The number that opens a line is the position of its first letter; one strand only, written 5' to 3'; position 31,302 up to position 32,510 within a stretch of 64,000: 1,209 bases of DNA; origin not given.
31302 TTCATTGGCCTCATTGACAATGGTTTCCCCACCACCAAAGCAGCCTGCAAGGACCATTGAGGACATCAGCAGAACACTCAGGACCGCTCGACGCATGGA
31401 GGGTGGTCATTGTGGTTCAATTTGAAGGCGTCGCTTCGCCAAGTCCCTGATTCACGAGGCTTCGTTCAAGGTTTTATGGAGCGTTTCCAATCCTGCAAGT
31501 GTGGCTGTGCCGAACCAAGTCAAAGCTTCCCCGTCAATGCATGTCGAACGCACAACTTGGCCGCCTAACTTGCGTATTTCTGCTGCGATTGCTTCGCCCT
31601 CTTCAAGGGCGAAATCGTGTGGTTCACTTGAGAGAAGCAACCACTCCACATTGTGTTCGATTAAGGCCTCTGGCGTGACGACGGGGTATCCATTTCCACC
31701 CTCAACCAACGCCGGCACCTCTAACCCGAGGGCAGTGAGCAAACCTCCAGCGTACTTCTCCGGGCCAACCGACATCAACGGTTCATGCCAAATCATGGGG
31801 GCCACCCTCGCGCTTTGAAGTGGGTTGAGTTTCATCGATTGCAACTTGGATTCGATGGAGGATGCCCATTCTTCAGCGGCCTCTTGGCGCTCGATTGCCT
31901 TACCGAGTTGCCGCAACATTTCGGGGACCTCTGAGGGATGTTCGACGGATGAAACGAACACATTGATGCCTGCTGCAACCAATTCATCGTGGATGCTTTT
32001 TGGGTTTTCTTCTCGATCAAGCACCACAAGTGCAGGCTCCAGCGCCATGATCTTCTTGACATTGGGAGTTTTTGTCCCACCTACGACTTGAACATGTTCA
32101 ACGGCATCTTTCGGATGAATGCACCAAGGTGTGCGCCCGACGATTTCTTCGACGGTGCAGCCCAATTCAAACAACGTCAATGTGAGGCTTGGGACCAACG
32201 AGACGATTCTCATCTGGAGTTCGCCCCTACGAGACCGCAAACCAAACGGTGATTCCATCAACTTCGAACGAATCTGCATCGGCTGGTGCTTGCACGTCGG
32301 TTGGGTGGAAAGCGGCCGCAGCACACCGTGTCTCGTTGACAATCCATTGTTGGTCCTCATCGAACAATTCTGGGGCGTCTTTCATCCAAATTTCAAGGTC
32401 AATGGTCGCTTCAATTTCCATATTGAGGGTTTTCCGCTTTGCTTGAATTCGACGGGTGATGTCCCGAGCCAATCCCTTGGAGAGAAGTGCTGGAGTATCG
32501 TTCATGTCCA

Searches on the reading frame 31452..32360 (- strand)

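Call 84: search_protein_families(library=pfam, proteins=[window:31452-32360:-], max_evalue=0.001)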
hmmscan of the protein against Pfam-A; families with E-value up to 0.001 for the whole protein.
window:31452-32360:- (302 aa): 1 family
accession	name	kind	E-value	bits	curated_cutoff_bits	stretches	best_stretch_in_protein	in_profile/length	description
PF01497.23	Peripla_BP_2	-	6.4e-17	62.2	27.5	1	52-246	1-200/235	Periplasmic binding protein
